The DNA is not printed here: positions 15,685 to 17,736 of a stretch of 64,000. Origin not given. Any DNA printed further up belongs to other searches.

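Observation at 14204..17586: Third Lys T-box controls lysA plus an NhaC/LysW-like transporter, defining a tRNA-Lys regulon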

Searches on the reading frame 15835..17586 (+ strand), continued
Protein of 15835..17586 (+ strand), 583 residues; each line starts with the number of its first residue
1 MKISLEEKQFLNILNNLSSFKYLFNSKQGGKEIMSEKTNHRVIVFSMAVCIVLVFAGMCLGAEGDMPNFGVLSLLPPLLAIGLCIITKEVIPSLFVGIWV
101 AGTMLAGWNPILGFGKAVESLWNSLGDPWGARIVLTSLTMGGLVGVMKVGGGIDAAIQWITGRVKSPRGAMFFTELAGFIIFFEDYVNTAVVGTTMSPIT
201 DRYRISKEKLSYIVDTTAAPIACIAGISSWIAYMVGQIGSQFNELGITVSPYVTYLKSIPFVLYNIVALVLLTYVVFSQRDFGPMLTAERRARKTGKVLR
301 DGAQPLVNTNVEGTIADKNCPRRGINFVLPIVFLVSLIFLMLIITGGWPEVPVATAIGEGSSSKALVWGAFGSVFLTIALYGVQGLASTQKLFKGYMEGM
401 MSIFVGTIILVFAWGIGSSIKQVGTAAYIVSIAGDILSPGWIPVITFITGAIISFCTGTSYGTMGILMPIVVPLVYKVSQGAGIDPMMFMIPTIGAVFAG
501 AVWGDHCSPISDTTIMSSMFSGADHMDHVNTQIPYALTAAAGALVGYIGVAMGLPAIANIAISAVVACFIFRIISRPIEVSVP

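Call 83: find_encoding_contigs(protein=P0021, flank=4000, max_places=1)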
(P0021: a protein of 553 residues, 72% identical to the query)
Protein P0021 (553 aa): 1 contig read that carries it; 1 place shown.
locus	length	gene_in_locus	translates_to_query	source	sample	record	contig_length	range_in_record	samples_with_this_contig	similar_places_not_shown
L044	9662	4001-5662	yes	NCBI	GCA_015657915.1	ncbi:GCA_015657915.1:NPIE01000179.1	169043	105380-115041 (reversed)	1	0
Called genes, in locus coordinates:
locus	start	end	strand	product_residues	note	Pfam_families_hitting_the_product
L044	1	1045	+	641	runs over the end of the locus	PF00890:FAD_binding_2 (faint), PF01134:GIDA, PF01266:DAO (faint), PF07992:Pyr_redox_2 (weak), PF12831:FAD_oxidored (weak), PF21680:GIDA_C_1st, PF13932:SAM_GIDA_C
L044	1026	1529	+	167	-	PF05258:DciA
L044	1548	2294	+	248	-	PF04402:SIMPL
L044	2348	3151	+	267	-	-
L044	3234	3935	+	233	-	PF08461:WHD_RNase_R, PF07729:FCD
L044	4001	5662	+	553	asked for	PF03553:Na_H_antiporter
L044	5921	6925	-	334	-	PF07885:Ion_trans_2, PF02254:TrkA_N, PF02080:TrkA_C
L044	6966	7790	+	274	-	PF03372:Exo_endo_phos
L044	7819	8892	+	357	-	PF01544:CorA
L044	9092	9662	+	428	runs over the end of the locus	-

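Call 84: search_protein_families(library=pfam, proteins=[L012:4074-4982:+, L012:1958-3820:+, L012:8017-8583:+, L009:2699-3721:+, L009:1535-2638:+, L009:8665-9924:+, L009:9931-11604:+, L015:4109-4858:+, L018:1205-4084:+, L018:6087-6536:+], max_evalue=0.00001)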
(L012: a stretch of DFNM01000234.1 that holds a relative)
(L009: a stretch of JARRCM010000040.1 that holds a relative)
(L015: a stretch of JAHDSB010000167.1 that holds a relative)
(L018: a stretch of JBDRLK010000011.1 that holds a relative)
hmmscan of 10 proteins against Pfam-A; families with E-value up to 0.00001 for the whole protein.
L012:4074-4982:+ (302 aa): 2 families
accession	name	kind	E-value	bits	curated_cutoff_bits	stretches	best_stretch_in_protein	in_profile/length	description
PF16654.10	DAPDH_C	-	1.5e-19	70.8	30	1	123-179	1-57/154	Diaminopimelic acid dehydrogenase C-terminal domain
PF01408.29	GFO_IDH_MocA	-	1.1e-07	33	24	1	4-88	1-88/120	Oxidoreductase family, NAD-binding Rossmann fold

L012:1958-3820:+ (620 aa): 4 families
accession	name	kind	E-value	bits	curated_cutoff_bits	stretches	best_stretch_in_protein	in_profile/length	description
PF00158.32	Sigma54_activat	-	1.2e-67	227.3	20.2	1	309-476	1-167/168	Sigma-54 interaction domain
PF25601.1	AAA_lid_14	-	1.3e-23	83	27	1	482-558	1-77/87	AAA+ ATPase lid domain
PF14532.12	Sigma54_activ_2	-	8.3e-20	71.9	25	1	313-481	4-138/138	Sigma-54 interaction domain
PF02954.25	HTH_8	-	3.8e-07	30.2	22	1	577-617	2-42/42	Bacterial regulatory protein, Fis family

L012:8017-8583:+ (188 aa): 0 families

L009:2699-3721:+ (340 aa): 1 family
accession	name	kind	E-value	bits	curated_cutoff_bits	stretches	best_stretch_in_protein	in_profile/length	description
PF00291.31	PALP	-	2e-49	169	35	1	20-324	3-295/295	Pyridoxal-phosphate dependent enzyme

L009:1535-2638:+ (367 aa): 2 families
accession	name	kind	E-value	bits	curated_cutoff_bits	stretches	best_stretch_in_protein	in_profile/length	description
PF01168.26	Ala_racemase_N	-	2e-30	106.6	24.1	1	13-236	1-216/220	Alanine racemase, N-terminal domain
PF14031.13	D-ser_dehydrat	-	1.6e-21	77.2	22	1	253-349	1-97/97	Putative serine dehydratase domain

L009:8665-9924:+ (419 aa): 1 family
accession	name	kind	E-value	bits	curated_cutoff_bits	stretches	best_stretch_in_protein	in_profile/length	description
PF06050.19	HGD-D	-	5.2e-62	210.8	28.4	1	74-415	2-341/342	2-hydroxyglutaryl-CoA dehydratase, D-component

L009:9931-11604:+ (557 aa): 2 families
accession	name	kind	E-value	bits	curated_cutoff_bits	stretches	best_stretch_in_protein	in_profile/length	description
PF01869.26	BcrAD_BadFG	-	2.5e-63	214.6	31.5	1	288-536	2-271/271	BadF/BadG/BcrA/BcrD ATPase family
PF06050.19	HGD-D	-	1.8e-38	133.4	28.4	2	170-270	229-341/342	2-hydroxyglutaryl-CoA dehydratase, D-component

L015:4109-4858:+ (249 aa): 1 family
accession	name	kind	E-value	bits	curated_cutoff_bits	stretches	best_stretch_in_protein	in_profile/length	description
PF02775.26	TPP_enzyme_C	-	3e-24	86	21.9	1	52-208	2-150/151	Thiamine pyrophosphate enzyme, C-terminal TPP binding domain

L018:1205-4084:+ (959 aa): 0 families

L018:6087-6536:+ (149 aa): 0 families

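Call 90: find_encoding_contigs(protein=P0084, flank=4000, max_places=1)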
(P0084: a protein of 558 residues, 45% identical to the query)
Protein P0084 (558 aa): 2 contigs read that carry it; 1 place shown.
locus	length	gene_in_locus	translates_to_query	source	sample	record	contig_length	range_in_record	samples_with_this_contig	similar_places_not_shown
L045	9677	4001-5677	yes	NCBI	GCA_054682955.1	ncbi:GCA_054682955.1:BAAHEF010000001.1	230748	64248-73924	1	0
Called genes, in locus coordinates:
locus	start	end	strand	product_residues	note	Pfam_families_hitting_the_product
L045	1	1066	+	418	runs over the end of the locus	PF03435:Sacchrp_dh_NADP, PF16653:Sacchrp_dh_C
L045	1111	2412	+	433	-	PF00202:Aminotran_3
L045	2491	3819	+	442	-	-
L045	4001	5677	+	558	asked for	PF03553:Na_H_antiporter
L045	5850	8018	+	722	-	PF02730:AFOR_N, PF01314:AFOR_C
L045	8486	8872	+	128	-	PF01325:Fe_dep_repress, PF23438:DUF7123 (faint), PF02742:Fe_dep_repr_C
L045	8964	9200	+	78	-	PF04023:FeoA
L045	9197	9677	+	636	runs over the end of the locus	PF00009:GTP_EFTU (faint), PF01926:MMR_HSR1, PF02421:FeoB_N, PF17910:FeoB_Cyto, PF07670:Gate, PF07664:FeoB_C, PF07670:Gate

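Call 91: find_encoding_contigs(protein=P0082, flank=4000, max_places=1)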
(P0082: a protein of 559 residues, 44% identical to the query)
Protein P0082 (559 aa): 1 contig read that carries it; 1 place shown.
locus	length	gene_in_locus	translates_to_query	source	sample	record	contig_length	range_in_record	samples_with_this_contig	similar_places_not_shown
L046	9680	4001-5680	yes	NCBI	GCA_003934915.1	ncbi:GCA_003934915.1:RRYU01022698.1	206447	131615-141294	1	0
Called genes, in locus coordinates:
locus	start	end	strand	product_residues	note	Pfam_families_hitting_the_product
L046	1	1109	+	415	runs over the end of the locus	PF03435:Sacchrp_dh_NADP, PF16653:Sacchrp_dh_C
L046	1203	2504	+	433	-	PF00202:Aminotran_3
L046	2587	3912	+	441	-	-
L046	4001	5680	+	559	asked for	PF03553:Na_H_antiporter, PF03606:DcuC (weak)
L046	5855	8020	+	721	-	PF02730:AFOR_N, PF01314:AFOR_C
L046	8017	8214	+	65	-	PF02597:ThiS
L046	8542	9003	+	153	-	PF01325:Fe_dep_repress, PF23438:DUF7123 (faint), PF01047:MarR (faint), PF08279:HTH_11 (weak), PF12802:MarR_2 (faint), PF02742:Fe_dep_repr_C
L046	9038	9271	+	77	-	PF04023:FeoA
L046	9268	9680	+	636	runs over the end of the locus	PF00009:GTP_EFTU (faint), PF01926:MMR_HSR1, PF02421:FeoB_N, PF17910:FeoB_Cyto, PF07670:Gate, PF07664:FeoB_C, PF07670:Gate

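Call 92: find_encoding_contigs(protein=P0078, flank=4000, max_places=1)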
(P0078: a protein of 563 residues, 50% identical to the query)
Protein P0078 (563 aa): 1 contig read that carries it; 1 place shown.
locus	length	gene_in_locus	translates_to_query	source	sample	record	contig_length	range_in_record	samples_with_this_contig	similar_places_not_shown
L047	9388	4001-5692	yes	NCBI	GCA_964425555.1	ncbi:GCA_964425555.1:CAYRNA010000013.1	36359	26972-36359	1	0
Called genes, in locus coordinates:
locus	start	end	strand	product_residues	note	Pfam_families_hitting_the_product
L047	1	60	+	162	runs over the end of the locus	PF01668:SmpB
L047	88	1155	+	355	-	-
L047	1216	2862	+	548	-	-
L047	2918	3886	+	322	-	PF01963:TraB_PrgY_gumN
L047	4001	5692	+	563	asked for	PF03553:Na_H_antiporter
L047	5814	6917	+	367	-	PF07690:MFS_1 (weak)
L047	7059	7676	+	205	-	PF16258:DUF4912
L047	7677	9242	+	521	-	PF03065:Glyco_hydro_57, PF09210:BE_C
